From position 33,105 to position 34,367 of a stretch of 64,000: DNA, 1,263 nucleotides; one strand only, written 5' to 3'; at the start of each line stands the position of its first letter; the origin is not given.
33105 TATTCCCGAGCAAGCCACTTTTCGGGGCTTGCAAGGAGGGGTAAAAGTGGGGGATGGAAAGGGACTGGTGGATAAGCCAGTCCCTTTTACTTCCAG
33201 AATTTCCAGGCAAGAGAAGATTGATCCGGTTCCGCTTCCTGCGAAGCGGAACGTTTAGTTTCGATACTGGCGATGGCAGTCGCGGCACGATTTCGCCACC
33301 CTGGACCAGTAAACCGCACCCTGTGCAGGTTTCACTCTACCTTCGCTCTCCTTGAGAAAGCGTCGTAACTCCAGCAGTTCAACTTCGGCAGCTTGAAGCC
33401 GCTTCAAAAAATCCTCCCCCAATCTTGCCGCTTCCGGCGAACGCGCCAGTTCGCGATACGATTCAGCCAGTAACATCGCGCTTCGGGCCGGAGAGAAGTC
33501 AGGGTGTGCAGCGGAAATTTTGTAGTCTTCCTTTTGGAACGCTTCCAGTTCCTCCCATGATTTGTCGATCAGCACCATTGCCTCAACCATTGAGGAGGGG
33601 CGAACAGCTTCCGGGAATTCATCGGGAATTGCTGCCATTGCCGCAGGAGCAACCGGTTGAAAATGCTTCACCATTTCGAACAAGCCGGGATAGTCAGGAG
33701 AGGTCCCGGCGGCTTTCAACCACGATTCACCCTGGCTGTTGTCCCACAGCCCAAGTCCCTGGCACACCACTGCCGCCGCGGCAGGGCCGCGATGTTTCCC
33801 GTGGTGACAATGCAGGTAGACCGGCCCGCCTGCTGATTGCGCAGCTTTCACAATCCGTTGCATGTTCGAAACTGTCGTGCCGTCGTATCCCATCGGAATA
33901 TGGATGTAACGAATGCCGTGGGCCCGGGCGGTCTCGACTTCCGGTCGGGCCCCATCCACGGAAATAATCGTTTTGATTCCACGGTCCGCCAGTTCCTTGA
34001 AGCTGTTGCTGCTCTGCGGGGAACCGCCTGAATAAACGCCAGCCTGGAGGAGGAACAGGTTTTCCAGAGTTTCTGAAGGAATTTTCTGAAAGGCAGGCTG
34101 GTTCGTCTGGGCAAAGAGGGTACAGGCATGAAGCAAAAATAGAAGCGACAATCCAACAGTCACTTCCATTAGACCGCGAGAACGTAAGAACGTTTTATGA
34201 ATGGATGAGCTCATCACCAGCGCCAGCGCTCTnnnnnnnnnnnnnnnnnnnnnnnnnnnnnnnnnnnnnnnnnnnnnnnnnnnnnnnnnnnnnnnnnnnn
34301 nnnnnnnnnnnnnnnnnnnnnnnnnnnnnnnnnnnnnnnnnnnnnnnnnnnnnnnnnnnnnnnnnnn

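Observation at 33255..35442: Receiver protein + miniaturised DsrE/F/H (TusD/C/B)-like trio + secreted phosphatase-fold::cytochrome c' fusion in one tightly packed operon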

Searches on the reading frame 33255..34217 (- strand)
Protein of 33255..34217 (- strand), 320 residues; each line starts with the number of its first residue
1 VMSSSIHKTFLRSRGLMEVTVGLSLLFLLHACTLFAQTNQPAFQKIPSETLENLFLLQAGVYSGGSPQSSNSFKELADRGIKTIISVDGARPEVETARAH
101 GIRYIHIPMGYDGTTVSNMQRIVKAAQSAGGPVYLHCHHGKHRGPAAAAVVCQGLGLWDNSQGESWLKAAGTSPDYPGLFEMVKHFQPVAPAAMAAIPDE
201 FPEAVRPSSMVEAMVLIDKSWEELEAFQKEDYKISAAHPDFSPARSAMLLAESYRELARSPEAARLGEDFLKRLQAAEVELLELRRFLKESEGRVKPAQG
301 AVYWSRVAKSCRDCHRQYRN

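Call 3: search_protein_families(library=pfam, proteins=[window:33255-34217:-], max_evalue=1)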
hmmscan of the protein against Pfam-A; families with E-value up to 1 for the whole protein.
window:33255-34217:- (320 aa): 11 families
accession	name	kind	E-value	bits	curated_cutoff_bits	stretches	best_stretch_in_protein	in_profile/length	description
PF22785.1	Tc-R-P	-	8.8e-07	29.9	27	1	68-147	11-96/106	Polymorphic toxin system, DSP-PTPase phosphatase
PF04273.18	BLH_phosphatase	-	0.00013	22.7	26.1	1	95-141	51-97/110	Beta-lactamase hydrolase-like protein, phosphatase-like domain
PF03162.18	Y_phosphatase2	-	0.00017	21.7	27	1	58-143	11-104/165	Tyrosine phosphatase family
PF22784.1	PTP-SAK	-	0.00053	20.5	27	1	66-150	17-107/153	Swiss Army Knife protein, DSP-PTPase phosphatase domain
PF00782.25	DSPc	-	0.00079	19.7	33.5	1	68-146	8-89/133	Dual specificity phosphatase, catalytic domain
PF13350.11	Y_phosphatase3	-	0.0012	19.4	22.2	1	116-237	115-229/240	Tyrosine phosphatase family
PF22741.1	PTP-NADK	-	0.0018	18.1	27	1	61-146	30-123/163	DSP-PTPase phosphatase fused to NAD+ Kinase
PF01322.25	Cytochrom_C_2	-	0.023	16.1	26.5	1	268-319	74-121/121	Cytochrome C'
PF13579.12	Glyco_trans_4_4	-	0.049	14.4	29.7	1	66-150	4-90/158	Glycosyl transferase 4-like domain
PF01225.30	Mur_ligase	-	0.17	12.7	21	1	54-107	17-83/95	Mur ligase family, catalytic domain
PF24422.1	DUF7552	-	0.62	10.8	27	0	238-259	38-59/76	Domain of unknown function (DUF7552)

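Call 4: search_protein_families(library=ncbifam, proteins=[window:33255-34217:-], max_evalue=1)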
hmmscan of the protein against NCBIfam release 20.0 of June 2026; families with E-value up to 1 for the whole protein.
window:33255-34217:- (320 aa): 2 families
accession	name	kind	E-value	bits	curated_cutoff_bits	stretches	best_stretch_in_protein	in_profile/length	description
NF040641.1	bifunc_ST_SDO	equivalog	0.00048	19.1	625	1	73-142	18-96/423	bifunctional sulfur transferase/dioxygenase Blh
TIGR01244.1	TIGR01244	subfamily_domain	0.0011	19.1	85.85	1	74-141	21-97/135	TIGR01244 family sulfur transferase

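Call 7: find_homologous_proteins(query=window:33255-34217:-)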
Query window:33255-34217:- (320 aa): 3313 proteins with E <= 0.001 among 8000 candidates; the best 120 are listed.
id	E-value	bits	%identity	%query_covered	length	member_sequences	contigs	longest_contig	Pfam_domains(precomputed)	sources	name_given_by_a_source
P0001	1.4e-201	687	100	95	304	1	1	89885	PF22785.2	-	-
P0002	2.7e-97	344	53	89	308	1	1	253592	PF22784.2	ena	-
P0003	5.3e-97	343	53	93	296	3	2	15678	PF22785.2,PF03162.19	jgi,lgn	-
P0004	3.4e-96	340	52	90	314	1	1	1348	PF22784.2,PF00782.26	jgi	jgi:protein tyrosine phosphatase (PTP) superfamily phosphohydrolase (DUF442 family)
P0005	7.8e-96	339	52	93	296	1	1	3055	PF22785.2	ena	-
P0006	1.1e-95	339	52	89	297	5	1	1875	PF22784.2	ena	-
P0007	3.7e-94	334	52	89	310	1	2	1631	PF22741.2,PF22785.2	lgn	-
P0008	1.7e-93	332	51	93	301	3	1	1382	-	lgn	-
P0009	6.2e-93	330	50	93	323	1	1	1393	PF22785.2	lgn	-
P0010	3.0e-92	327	52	93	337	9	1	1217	PF22785.2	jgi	-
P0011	1.6e-91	325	51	91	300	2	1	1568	-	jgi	jgi:protein tyrosine phosphatase (PTP) superfamily phosphohydrolase (DUF442 family)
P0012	5.6e-91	323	50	93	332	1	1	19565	PF22784.2,PF22785.2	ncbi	-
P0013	7.8e-91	323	51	91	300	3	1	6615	-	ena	-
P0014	1.1e-90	322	50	90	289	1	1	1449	PF22785.2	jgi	jgi:protein tyrosine phosphatase (PTP) superfamily phosphohydrolase (DUF442 family)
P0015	3.4e-90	321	52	91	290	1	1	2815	PF22785.2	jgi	jgi:protein tyrosine phosphatase (PTP) superfamily phosphohydrolase (DUF442 family)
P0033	2.2e-78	282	44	100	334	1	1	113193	-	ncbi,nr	ncbi:MAG: cytochrome c [Verrucomicrobiales bacterium]|nr:cytochrome c [Verrucomicrobiales bacterium]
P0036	2.0e-77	279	46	84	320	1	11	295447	PF22784.2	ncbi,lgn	-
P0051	1.9e-75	272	46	87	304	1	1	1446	PF01322.26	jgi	jgi:hypothetical protein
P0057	5.3e-75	271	43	97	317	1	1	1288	PF22784.2,PF01322.26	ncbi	-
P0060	8.3e-75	270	45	88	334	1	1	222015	PF22784.2,PF22785.2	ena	-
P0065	2.0e-74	269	46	87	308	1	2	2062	PF04273.18,PF22784.2,PF01322.26,PF22785.2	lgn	-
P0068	3.5e-74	268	46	87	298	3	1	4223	PF01322.26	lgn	-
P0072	5.1e-74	268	43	88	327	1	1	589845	PF22784.2,PF22785.2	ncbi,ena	-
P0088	5.2e-73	264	42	93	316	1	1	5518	PF22741.2,PF01322.26,PF22785.2,PF00782.26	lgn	-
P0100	1.6e-72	263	43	92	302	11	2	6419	PF01322.26,PF22785.2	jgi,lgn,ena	-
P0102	1.9e-72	262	42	98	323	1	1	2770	PF22784.2,PF22741.2,PF01322.26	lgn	-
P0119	1.2e-71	260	43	93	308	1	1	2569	PF04273.18,PF22784.2,PF22741.2,PF01322.26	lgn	-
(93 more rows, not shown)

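Call 8: find_encoding_contigs(protein=P0002, flank=6000, max_places=3)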
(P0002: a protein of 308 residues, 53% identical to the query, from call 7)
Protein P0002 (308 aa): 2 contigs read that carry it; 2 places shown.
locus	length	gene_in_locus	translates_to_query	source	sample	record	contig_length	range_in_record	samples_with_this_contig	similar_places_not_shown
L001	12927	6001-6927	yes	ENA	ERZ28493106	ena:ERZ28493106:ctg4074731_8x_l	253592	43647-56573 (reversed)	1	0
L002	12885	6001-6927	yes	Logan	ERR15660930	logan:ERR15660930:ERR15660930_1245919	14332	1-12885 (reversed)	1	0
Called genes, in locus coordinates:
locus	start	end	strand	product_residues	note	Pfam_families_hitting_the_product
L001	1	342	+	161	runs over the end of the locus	-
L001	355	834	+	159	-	-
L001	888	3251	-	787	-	PF02638:GHL10, PF13620:CarboxypepD_reg, PF16656:Pur_ac_phosph_N (weak), PF25275:Golvesin_C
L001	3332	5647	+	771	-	PF01183:Glyco_hydro_25, PF12951:PATR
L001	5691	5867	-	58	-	-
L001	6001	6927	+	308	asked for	PF22784:PTP-SAK (faint)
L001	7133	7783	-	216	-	PF00072:Response_reg, PF08281:Sigma70_r4_2 (weak), PF00196:GerE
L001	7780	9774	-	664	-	PF05231:MASE1, PF08448:PAS_4, PF02518:HATPase_c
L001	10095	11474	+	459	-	PF00989:PAS, PF08448:PAS_4 (weak), PF13426:PAS_9, PF08447:PAS_3, PF00512:HisKA, PF02518:HATPase_c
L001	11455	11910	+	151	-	PF00072:Response_reg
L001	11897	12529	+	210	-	PF00072:Response_reg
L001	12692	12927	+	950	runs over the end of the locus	PF03200:Glyco_hydro_63 (faint), PF22422:MGH1-like_GH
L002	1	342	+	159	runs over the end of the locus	-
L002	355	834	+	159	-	-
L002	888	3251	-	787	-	PF02638:GHL10, PF13620:CarboxypepD_reg, PF16656:Pur_ac_phosph_N (weak), PF25275:Golvesin_C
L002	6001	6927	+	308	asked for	PF22784:PTP-SAK (faint)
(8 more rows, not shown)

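Call 9: find_encoding_contigs(protein=P0033, flank=6000, max_places=3)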
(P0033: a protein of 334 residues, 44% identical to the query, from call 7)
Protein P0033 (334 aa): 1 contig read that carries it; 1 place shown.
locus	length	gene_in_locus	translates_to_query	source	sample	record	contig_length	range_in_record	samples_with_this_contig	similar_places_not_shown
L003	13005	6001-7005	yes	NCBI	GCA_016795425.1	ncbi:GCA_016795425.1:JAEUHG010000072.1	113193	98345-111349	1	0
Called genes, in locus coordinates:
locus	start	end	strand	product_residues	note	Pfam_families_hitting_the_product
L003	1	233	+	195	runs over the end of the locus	-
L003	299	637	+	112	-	PF11969:DcpS_C, PF01230:HIT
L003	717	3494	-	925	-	PF25788:Ig_Rha78A_N, PF08531:Bac_rhamnosid_N, PF05592:Bac_rhamnosid, PF17389:Bac_rhamnosid6H, PF17390:Bac_rhamnosid_C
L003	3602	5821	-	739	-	PF07992:Pyr_redox_2, PF00586:AIRS, PF02769:AIRS_C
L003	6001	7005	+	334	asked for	-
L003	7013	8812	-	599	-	PF05496:RuvB_N (weak), PF13177:DNA_pol3_delta2, PF13604:AAA_30 (weak), PF00004:AAA, PF07728:AAA_5 (weak), PF13401:AAA_22 (faint), PF22608:DNAX_ATPase_lid, PF12169:DNA_pol3_gamma3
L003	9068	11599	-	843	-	PF01011:PQQ, PF13570:Beta-prop_ACSF4 (faint), PF13360:PQQ_2 (weak), PF13442:Cytochrome_CBB3, PF01011:PQQ, PF13360:PQQ_2 (weak)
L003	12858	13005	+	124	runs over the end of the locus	-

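Call 10: find_encoding_contigs(protein=P0072, flank=6000, max_places=3)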
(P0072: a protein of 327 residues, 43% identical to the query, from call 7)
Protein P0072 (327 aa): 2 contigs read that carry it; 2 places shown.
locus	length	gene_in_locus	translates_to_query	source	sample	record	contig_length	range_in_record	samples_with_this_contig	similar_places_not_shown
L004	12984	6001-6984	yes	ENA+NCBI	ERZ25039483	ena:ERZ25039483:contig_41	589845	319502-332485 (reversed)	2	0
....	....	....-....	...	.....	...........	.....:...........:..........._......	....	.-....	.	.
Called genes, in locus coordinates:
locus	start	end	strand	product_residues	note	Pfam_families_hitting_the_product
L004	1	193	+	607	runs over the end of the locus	PF01558:POR, PF01855:POR_N, PF17147:PFOR_II (weak)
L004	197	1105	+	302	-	PF02775:TPP_enzyme_C, PF12367:PFO_beta_C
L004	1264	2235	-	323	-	PF00389:2-Hacid_dh, PF13478:XdhC_C (faint), PF02826:2-Hacid_dh_C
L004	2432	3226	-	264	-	PF03328:HpcH_HpaI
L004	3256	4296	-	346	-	PF00389:2-Hacid_dh, PF02826:2-Hacid_dh_C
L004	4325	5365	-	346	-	PF00140:Sigma70_r1_2, PF04542:Sigma70_r2, PF04539:Sigma70_r3, PF04545:Sigma70_r4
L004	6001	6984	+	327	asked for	PF22784:PTP-SAK (faint), PF22785:Tc-R-P (weak)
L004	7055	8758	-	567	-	PF07969:Amidohydro_3, PF01979:Amidohydro_1 (faint)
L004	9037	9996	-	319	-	PF00106:adh_short, PF01073:3Beta_HSD, PF01370:Epimerase, PF02719:Polysacc_synt_2, PF04321:RmlD_sub_bind, PF07993:NAD_binding_4 (faint), PF13460:NAD_binding_10 (faint), PF16363:GDP_Man_Dehyd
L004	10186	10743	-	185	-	PF01966:HD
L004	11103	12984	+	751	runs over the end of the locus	PF00512:HisKA, PF02518:HATPase_c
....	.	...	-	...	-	?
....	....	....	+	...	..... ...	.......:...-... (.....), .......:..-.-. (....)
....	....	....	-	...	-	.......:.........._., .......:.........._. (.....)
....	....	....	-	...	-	?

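Call 54: search_solved_structures(query=window:33258-34217:-, max_evalue=1, show_alignments=2)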
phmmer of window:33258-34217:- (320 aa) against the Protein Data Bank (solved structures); distinct sequences matched with E-value up to 1: 9.
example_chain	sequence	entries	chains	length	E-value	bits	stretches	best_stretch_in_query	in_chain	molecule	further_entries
4r0s_A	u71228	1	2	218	0.00011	25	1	16-161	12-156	Protein tyrosine phosphatase TpbA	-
2m3v_A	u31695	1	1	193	0.0025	20.5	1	40-161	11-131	Putative uncharacterized protein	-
4r0t_B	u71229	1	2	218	0.0027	20.4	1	16-161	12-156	Protein tyrosine phosphatase TpbA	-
25xa_A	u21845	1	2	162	0.0043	19.8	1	60-146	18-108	Dual specificity protein phosphatase family protein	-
1xri_A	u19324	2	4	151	0.12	15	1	53-146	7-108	At1g05000 | Probable tyrosine-protein phosphatase At1g05000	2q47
7mok_A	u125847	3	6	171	0.15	14.7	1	53-146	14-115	Tyrosine-protein phosphatase DSP1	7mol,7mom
1ywf_A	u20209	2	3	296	0.56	12.9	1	120-184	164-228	PHOSPHOTYROSINE PROTEIN PHOSPHATASE PTPB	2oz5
2puz_A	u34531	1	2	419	0.6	12.8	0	88-187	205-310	Imidazolonepropionase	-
6rg0_A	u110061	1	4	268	0.64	12.7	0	58-140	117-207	Pyridoxine 5'-phosphate synthase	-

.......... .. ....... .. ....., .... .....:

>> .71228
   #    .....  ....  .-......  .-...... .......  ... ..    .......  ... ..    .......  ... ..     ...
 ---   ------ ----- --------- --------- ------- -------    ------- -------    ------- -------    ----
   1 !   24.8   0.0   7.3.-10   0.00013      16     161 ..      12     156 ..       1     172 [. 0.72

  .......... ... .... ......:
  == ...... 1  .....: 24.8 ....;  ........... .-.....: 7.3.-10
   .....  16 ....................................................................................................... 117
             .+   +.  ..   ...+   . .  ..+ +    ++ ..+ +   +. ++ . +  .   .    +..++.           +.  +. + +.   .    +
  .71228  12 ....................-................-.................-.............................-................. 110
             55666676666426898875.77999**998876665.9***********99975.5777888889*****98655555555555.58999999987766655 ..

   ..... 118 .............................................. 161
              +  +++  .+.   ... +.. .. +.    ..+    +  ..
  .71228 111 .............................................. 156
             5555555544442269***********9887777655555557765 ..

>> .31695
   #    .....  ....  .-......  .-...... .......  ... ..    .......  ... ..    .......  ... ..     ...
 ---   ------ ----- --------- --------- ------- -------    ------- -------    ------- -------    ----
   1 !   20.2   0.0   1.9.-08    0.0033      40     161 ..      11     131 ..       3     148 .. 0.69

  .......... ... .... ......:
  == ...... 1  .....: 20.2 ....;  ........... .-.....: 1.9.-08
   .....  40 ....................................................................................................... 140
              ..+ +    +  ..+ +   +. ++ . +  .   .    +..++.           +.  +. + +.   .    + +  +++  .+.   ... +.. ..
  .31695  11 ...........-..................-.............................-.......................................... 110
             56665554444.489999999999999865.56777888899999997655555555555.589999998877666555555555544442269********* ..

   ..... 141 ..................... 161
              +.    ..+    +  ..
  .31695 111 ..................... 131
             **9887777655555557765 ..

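Call 86: search_protein_families(library=pfam, alignment_id=A9, max_evalue=0.01)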
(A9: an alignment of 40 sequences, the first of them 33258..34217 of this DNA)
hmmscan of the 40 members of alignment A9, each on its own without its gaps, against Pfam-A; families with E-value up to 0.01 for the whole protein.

A. member 1, window:33258-34217:- (320 aa): 7 families
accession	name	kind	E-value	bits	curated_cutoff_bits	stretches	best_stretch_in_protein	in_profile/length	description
PF22785.1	Tc-R-P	-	8.8e-07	29.9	27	1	68-147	11-96/106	Polymorphic toxin system, DSP-PTPase phosphatase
PF04273.18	BLH_phosphatase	-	0.00013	22.7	26.1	1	95-141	51-97/110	Beta-lactamase hydrolase-like protein, phosphatase-like domain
PF03162.18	Y_phosphatase2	-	0.00017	21.7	27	1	58-143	11-104/165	Tyrosine phosphatase family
PF22784.1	PTP-SAK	-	0.00053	20.5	27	1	66-150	17-107/153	Swiss Army Knife protein, DSP-PTPase phosphatase domain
PF00782.25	DSPc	-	0.00079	19.7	33.5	1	68-146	8-89/133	Dual specificity phosphatase, catalytic domain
PF13350.11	Y_phosphatase3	-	0.0012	19.4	22.2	1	116-237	115-229/240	Tyrosine phosphatase family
PF22741.1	PTP-NADK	-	0.0018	18.1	27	1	61-146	30-123/163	DSP-PTPase phosphatase fused to NAD+ Kinase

B. families by the number of members that match (of 40 scanned): 12 families
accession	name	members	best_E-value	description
PF22784.1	PTP-SAK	37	7.2e-08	Swiss Army Knife protein, DSP-PTPase phosphatase domain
PF22785.1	Tc-R-P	34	5.3e-07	Polymorphic toxin system, DSP-PTPase phosphatase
PF01322.25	Cytochrom_C_2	28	5.4e-06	Cytochrome C'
PF04273.18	BLH_phosphatase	25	2.6e-05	Beta-lactamase hydrolase-like protein, phosphatase-like domain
PF03162.18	Y_phosphatase2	24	2.1e-05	Tyrosine phosphatase family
PF00782.25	DSPc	19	2.1e-06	Dual specificity phosphatase, catalytic domain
PF22741.1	PTP-NADK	11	7.1e-05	DSP-PTPase phosphatase fused to NAD+ Kinase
PF13350.11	Y_phosphatase3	8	0.00024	Tyrosine phosphatase family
PF13579.12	Glyco_trans_4_4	1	0.0019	Glycosyl transferase 4-like domain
PF25587.1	Rv2743c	1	0.0027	Rv2743c family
PF24881.1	DUF7739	1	0.0048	Domain of unknown function (DUF7739)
PF08592.16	Anthrone_oxy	1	0.0056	Anthrone oxygenase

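Call 105: find_encoding_contigs(protein=P0036, flank=5000, max_places=2)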
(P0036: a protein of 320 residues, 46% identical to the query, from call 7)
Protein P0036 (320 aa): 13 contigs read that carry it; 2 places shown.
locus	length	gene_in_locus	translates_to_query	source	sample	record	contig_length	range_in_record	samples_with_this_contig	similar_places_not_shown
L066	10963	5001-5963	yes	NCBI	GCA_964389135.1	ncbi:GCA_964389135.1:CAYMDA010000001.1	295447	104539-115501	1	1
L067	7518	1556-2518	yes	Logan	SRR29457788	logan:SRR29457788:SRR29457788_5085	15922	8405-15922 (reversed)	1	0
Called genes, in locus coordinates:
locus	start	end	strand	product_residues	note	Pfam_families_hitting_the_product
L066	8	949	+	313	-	-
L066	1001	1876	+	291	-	PF07596:SBP_bac_10 (weak)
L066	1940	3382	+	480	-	PF01569:PAP2, PF22778:VCPO_2nd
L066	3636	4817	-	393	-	PF00149:Metallophos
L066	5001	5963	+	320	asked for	PF22784:PTP-SAK (weak)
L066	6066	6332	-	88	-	-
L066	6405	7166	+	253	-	PF00005:ABC_tran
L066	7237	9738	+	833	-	PF12704:MacB_PCD, PF02687:FtsX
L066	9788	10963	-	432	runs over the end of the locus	PF03601:Cons_hypoth698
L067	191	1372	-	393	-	PF00149:Metallophos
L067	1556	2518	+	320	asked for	PF22784:PTP-SAK (weak)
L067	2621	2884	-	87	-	-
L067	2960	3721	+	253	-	PF00005:ABC_tran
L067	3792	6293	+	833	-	PF12704:MacB_PCD, PF02687:FtsX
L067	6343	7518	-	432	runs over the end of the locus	PF03601:Cons_hypoth698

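Call 106: find_encoding_contigs(protein=P0060, flank=5000, max_places=2)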
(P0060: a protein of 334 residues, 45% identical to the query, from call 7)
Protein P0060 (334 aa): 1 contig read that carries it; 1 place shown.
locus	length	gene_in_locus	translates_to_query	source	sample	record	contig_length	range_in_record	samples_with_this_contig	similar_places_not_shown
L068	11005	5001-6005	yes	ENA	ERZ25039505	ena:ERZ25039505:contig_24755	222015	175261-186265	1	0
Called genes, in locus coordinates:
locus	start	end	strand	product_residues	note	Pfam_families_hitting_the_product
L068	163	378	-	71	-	-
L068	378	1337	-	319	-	PF00155:Aminotran_1_2, PF01041:DegT_DnrJ_EryC1, PF00266:Aminotran_5 (weak)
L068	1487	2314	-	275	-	-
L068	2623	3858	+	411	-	PF04542:Sigma70_r2, PF08281:Sigma70_r4_2, PF04545:Sigma70_r4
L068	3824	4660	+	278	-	-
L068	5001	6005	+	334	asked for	PF22784:PTP-SAK (weak), PF22785:Tc-R-P (weak)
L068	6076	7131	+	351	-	PF08331:QueG_DUF1730, PF13484:Fer4_16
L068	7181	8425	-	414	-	PF00144:Beta-lactamase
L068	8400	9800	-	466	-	PF14684:Tricorn_C1, PF03572:Peptidase_S41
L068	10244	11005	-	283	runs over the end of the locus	-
